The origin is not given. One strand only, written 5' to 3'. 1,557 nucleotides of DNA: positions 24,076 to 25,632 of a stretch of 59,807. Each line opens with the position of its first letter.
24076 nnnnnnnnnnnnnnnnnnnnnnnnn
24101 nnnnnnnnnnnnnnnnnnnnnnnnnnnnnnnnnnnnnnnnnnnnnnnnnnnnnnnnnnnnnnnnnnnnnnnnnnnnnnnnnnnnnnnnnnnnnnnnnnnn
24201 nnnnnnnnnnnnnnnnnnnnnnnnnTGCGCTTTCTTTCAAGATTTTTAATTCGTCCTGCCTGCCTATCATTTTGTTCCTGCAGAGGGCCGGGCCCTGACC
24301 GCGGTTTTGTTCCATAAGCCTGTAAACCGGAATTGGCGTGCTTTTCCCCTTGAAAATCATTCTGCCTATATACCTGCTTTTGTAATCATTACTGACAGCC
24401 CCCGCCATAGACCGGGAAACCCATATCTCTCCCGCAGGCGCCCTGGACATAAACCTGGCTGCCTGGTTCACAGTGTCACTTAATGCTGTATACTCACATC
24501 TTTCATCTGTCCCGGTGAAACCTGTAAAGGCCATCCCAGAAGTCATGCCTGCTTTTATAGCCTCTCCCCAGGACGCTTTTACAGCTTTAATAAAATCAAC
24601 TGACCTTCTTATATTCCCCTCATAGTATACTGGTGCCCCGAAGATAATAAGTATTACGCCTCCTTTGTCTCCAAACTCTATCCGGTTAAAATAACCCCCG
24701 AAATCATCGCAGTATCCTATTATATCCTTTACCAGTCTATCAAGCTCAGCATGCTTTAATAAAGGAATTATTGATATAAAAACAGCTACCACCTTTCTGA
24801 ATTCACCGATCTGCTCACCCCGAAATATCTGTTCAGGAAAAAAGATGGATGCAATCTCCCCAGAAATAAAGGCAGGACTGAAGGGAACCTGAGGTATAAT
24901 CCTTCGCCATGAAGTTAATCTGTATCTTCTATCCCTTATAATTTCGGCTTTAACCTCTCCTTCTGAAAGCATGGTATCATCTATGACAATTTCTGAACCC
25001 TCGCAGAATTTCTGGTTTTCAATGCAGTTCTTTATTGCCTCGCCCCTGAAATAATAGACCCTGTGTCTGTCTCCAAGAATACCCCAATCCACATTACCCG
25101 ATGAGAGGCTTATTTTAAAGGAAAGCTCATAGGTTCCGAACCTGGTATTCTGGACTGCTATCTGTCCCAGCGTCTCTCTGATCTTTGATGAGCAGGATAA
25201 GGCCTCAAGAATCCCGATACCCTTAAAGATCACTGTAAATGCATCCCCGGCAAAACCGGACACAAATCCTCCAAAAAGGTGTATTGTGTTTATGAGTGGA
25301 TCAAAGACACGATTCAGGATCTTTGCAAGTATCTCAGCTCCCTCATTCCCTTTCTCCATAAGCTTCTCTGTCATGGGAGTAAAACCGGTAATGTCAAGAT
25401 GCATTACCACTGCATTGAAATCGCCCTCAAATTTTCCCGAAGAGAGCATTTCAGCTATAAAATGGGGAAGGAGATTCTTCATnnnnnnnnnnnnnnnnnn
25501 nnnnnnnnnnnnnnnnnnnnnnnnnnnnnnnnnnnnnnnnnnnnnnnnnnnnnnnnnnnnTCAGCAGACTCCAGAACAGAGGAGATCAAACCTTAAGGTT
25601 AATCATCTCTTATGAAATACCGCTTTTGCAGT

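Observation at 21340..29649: Tandem pair of giant cyclase / STAND-NTPase / TPR proteins, a candidate sensor-effector or defence-like module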

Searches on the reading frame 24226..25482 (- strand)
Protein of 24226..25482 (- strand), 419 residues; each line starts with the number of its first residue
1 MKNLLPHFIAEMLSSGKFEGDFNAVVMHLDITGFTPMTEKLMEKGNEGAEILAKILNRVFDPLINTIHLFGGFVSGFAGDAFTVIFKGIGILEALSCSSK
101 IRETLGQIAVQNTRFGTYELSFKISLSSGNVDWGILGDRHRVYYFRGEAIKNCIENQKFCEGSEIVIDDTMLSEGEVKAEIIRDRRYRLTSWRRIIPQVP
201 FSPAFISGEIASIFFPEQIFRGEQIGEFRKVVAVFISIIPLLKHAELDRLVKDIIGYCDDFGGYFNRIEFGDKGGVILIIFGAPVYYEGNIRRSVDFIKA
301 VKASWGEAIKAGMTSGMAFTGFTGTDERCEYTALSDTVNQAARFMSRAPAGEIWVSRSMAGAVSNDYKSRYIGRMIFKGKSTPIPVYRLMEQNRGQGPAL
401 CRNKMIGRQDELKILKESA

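Call 35: find_related_loci(query=A1, collection=genome_contigs, flank=10000)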
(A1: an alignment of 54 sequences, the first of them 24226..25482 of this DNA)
Query A1 (419 aa) in genome_contigs; peptide patterns used: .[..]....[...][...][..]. (x = any residue, [..] = any of these).
571 stretches matched a pattern; 563 encode a relative of the query (tblastn E <= 1e-3); the best 80 are kept; 80 distinct loci.
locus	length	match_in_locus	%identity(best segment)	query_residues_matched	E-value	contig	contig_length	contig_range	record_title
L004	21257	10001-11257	79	1-419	0e+0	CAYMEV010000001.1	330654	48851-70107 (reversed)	MAG TPA_asm: uncultured Candidatus Sumerlaeota bacterium isolate binchicken_co379_8 genome assembly, contig: NODE_13_len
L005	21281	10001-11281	43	1-419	8e-110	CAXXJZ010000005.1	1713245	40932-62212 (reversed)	MAG: uncultured Thermotogae bacterium isolate 23f89288-7d88-4897-b737-0766b8824836 genome assembly, contig: contig_5, wh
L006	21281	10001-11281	43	1-419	1e-109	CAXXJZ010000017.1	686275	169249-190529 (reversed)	MAG: uncultured Thermotogae bacterium isolate 23f89288-7d88-4897-b737-0766b8824836 genome assembly, contig: contig_17, w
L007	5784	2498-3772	42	1-419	8e-109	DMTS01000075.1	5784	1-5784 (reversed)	MAG TPA_asm: Candidatus Delongbacteria bacterium isolate UBA12480 contig_173292, whole genome shotgun sequence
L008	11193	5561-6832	43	1-419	4e-108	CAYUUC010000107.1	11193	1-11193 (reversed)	MAG TPA_asm: uncultured Spirochaetia bacterium isolate binchicken_co8_163 genome assembly, contig: NODE_11089_length_111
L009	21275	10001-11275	40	1-417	1e-105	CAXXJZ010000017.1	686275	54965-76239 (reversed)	MAG: uncultured Thermotogae bacterium isolate 23f89288-7d88-4897-b737-0766b8824836 genome assembly, contig: contig_17, w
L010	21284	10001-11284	41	1-413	9e-102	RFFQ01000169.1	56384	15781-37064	MAG: Gemmatimonadetes bacterium isolate J002 k99_1356633, whole genome shotgun sequence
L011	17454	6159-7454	41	1-418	3e-101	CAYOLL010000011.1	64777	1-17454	MAG TPA_asm: uncultured Gemmatimonadota bacterium isolate binchicken_co186_292 genome assembly, contig: NODE_358_length_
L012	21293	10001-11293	40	1-418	3e-100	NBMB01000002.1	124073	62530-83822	MAG: Candidatus Cloacimonetes bacterium 4572_55 ex4572_55_scaffold_7, whole genome shotgun sequence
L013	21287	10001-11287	40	1-413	4e-98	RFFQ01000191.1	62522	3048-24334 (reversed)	MAG: Gemmatimonadetes bacterium isolate J002 k99_1563131, whole genome shotgun sequence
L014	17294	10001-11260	39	1-412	1e-97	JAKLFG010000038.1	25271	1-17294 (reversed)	MAG: bacterium isolate RA.bin151 RA.bin151_38, whole genome shotgun sequence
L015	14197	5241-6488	40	1-417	2e-97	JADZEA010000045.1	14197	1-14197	MAG: bacterium isolate SJ803 c_000000132191, whole genome shotgun sequence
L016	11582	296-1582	40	1-417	2e-96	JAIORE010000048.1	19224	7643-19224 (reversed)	MAG: Candidatus Cloacimonadota bacterium isolate SMBSF10 20072_Bin_3_contigs_1_c_000000000362, whole genome shotgun sequ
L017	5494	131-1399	40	1-417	1e-96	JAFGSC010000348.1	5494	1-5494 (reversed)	MAG: Candidatus Atribacteria bacterium isolate Zod_Metabat.864 k87_13958585, whole genome shotgun sequence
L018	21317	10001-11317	37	1-417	2e-95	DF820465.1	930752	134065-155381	Bacterium UASB270 DNA, scaffold: UASB270_scaffold_3, whole genome shotgun sequence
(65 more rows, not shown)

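Call 43: predict_structure(alignment_id=A1)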
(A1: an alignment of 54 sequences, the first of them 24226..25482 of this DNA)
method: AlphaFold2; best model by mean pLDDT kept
length: 419 residues; sequences in the alignment: 54
mean_pLDDT: 92.2   pTM: 0.88
mean pLDDT of the five models: 92.2, 91.9, 91.8, 91.3, 91.0
residues with pLDDT >= 90: 332; 70-90: 74; 50-70: 13; < 50: 0
segments of 3 or more residues with pLDDT < 50: none
pLDDT, mean of each block of 10 residues (from residue 1): 90 97 97 90 90 90 93 91 92 96 93 92 97 96 97 95 94 88 95 84 84 92 87 94 94 97 96 92 94 98 96 97 89 94 97 97 94 94 96 69 77 83
secondary structure, 60 per line:
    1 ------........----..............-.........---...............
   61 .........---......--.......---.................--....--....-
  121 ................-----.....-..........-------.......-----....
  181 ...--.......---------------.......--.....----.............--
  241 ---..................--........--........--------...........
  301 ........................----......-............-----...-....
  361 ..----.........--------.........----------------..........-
elements in order: H7-14 E19-32 H34-42 H46-69 E73-78 E81-87 H91-107 E110-113 E116-119 E121-136 E142-146 H148-157 E165-168 E177-183 E186-192 H208-214 H217-221 E226-238 H244-261 E264-271 E274-281 H290-308 E309-324 E329-334 H336-347 E353-355 H357-362 E367-375 E384-392 H409-418

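Call 47: fold_search(model_id=the predicted structure, library=pdb)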
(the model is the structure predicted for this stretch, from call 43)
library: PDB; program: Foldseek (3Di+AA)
matches with E <= 10: 1264; with E <= 0.001: 194
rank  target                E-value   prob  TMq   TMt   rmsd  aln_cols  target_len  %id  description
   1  4clt                  6.7e-33  1.00  0.80  0.72   3.2       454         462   21  Crystal structure of human soluble Adenylyl Cyclase with adenosine-3', 5'-cyclic-monophosphate and pyrophosphate (released 2014-03-05)
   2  4clp                  1.8e-32  1.00  0.80  0.73   3.2       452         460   21  Crystal structure of human soluble Adenylyl Cyclase complex with adenosine-3',5'-cyclic-monophosphate (released 2014-03-05)
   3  4usu                  2.2e-32  1.00  0.80  0.73   3.2       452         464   21  Crystal structure of human soluble Adenylyl Cyclase in complex with alpha,beta-methyleneadenosine-5'-triphosphate (released 2014-07-30)
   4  4clw                  3.7e-32  1.00  0.78  0.71   4.1       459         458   21  Crystal structure of human soluble Adenylyl Cyclase in complex with alpha,beta-methyleneadenosine-5'-triphosphate soaked (released 2014-03-05)
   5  4cm0                  4.5e-32  1.00  0.77  0.70   4.4       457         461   22  Crystal structure of human soluble Adenylyl Cyclase with alpha,beta- methyleneadenosine-5'-triphosphate soaked with bica (released 2014-03-05)
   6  4clk                  5.0e-32  1.00  0.79  0.72   3.7       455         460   21  Crystal structure of human soluble Adenylyl Cyclase in complex with alpha,beta-methyleneadenosine-5'-triphosphate (released 2014-03-05)
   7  4usw                  1.2e-31  1.00  0.77  0.71   4.4       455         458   21  Crystal structure of human soluble Adenylyl Cyclase with ATP (released 2014-07-30)
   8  4cls                  1.4e-31  1.00  0.79  0.73   3.2       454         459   21  Crystal structure of human soluble Adenylyl Cyclase with Pyrophosphate (released 2014-03-05)
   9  5iv4                  1.7e-31  1.00  0.80  0.73   3.8       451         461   23  Crystal structure of the human soluble adenylyl cyclase in complex with the allosteric inhibitor LRE1 (released 2016-08-17)
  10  8co7                  1.9e-31  1.00  0.78  0.71   3.9       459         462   22  Crystal structure of human soluble adenylyl cyclase (sAC) in complex with inhibitor TDI-09066 (released 2024-01-03)
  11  8cnh                  2.1e-30  1.00  0.78  0.72   3.7       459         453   21  Crystal structure of human soluble adenylyl cyclase (sAC) in complex with inhibitor TDI-10512 (released 2023-04-26)
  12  8il7                  2.4e-30  1.00  0.78  0.72   3.3       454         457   22  Structure of human soluble Adenylyl Cyclase in complex with lactate (released 2023-07-26)
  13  8coj                  5.2e-30  1.00  0.79  0.73   3.6       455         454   22  Crystal structure of human soluble adenylyl cyclase catalytic domain in complex with the inhibitor TDI-10228 (released 2023-04-26)
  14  4ust                  5.2e-30  1.00  0.78  0.72   3.3       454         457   21  Crystal structure of human soluble Adenylyl Cyclase with pyrophosphate resulting from soaking with GTP and Magnesium (released 2014-07-30)
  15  4clf                  1.3e-29  1.00  0.79  0.72   3.4       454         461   21  Crystal structure of human soluble Adenylyl Cyclase (Apo form) (released 2014-03-05)
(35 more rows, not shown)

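Call 64: search_protein_families(library=padloc, alignment_id=A4, max_evalue=1e-8)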
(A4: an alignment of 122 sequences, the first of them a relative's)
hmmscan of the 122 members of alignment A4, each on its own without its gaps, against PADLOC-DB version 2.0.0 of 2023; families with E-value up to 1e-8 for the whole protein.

A. member 1, L004:8575-8847:+ (91 aa): 0 families

B. families by the number of members that match (of 122 scanned): 45 families (the first 25 are shown)
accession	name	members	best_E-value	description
PDLC02914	ATPase-Toprim_I-B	4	7.2e-17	-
PDLC04140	mad8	4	1.7e-13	mads_8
PDLC04135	mad3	3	7.6e-30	mads_3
PDLC02980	AriA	2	9.4e-17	-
PDLC04033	PD-T4-4_A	1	8.3e-98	-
PDLC04790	PDC-S01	1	5.7e-77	-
PDLC04664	PDC-M47A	1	1.1e-75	-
PDLC04032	PD-T4-4_A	1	1.2e-56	-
PDLC04789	PDC-S01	1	3.9e-43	-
PDLC02979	AriA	1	3.1e-29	-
PDLC04791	PDC-S01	1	6.6e-24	-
PDLC04787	PDC-S01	1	5.7e-20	-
PDLC04213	HEC-02A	1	1.8e-18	-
PDLC04037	PD-T4-4_B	1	3.1e-18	-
PDLC04819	PDC-S02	1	5e-18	-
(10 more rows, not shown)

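Call 65: search_protein_families(library=pfam, alignment_id=A4, max_evalue=0.00001)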
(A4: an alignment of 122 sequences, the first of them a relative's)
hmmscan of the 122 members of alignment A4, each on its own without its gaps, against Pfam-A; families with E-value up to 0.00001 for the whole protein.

A. member 1, L004:8575-8847:+ (91 aa): 0 families

B. families by the number of members that match (of 122 scanned): 179 families (the first 25 are shown)
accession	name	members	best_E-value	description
PF00005.33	ABC_tran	4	1.2e-32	ABC transporter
PF01145.31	Band_7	4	2.1e-28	SPFH domain / Band 7 family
PF00072.30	Response_reg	3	7e-32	Response regulator receiver domain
PF02518.31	HATPase_c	3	1.5e-29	Histidine kinase-, DNA gyrase B-, and HSP90-like ATPase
PF06977.17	SdiA-regulated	3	3.1e-19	SdiA-regulated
PF13304.12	AAA_21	3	9.2e-14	AAA domain, putative AbiEii toxin, Type IV TA system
PF00512.31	HisKA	3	9.6e-14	His Kinase A (phospho-acceptor) domain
PF13860.13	FlgD_ig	3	2.4e-09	FlgD Ig-like domain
PF19313.5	DUF5916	2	7.8e-205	Domain of unknown function (DUF5916)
PF13440.11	Polysacc_synt_3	2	5.4e-93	Polysaccharide biosynthesis protein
PF00198.28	2-oxoacid_dh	2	6.3e-85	2-oxoacid dehydrogenases acyltransferase (catalytic domain)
PF12799.13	LRR_4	2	1e-68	Leucine Rich repeats (2 copies)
PF00326.27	Peptidase_S9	2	5.7e-58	Prolyl oligopeptidase family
PF00400.38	WD40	2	3.5e-57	WD domain, G-beta repeat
PF25174.1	Beta-prop_THOC3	2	9.6e-45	THOC3 beta-propeller domain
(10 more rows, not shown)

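Call 80: search_protein_representatives(protein=window:24226-25482:-)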
Query: 419 residues. Proteins with E-value up to 0.001 (for the whole library): 18280; up to 1e-10: 5754; up to 1e-30: 1230. The best 150 are listed.
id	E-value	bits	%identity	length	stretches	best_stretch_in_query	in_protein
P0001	5.0e-215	730.4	79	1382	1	1-419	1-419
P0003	8.6e-114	397.0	47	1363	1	1-416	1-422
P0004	3.8e-112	391.6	44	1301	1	2-416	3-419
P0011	6.4e-104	364.5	45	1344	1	1-413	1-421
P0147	2.9e-102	359.0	45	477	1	1-414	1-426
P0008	4.9e-102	358.3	44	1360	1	1-418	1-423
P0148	1.3e-101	356.9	41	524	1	1-417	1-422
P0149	1.4e-101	356.8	42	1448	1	1-417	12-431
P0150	1.8e-100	353.1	42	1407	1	1-416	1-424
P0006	3.7e-100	352.1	41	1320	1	1-415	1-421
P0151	1.4e-98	346.9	45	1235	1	1-415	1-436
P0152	7.8e-96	337.8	41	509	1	2-417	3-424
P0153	1.7e-95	336.8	40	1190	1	1-416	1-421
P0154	1.7e-94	333.4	42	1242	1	1-413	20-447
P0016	5.0e-94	331.9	42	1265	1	1-417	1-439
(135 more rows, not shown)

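Call 82: search_protein_families(library=padloc, alignment_id=A5, max_evalue=1e-8)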
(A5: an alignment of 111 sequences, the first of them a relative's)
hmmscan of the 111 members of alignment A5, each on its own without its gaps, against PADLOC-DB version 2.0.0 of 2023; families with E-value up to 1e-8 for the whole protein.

A. member 1, L047:6006-7025:+ (340 aa): 0 families

B. families by the number of members that match (of 111 scanned): 46 families (the first 25 are shown)
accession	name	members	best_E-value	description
PDLC04135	mad3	2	5.9e-31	mads_3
PDLC04851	PDC-S05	1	2.2e-127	-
PDLC04868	PDC-S05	1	1.4e-123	-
PDLC04853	PDC-S05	1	4.1e-123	-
PDLC04871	PDC-S05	1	3.2e-122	-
PDLC04852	PDC-S05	1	1.2e-112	-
PDLC04843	PDC-S05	1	3.1e-98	-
PDLC04864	PDC-S05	1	1.4e-95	-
PDLC04870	PDC-S05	1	1.6e-74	-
PDLC04876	PDC-S05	1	2e-62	-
PDLC04854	PDC-S05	1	5.5e-48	-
PDLC04872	PDC-S05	1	5.2e-47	-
PDLC04965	PDC-S23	1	5.8e-45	-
PDLC04964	PDC-S23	1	4.1e-44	-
PDLC04858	PDC-S05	1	1.5e-42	-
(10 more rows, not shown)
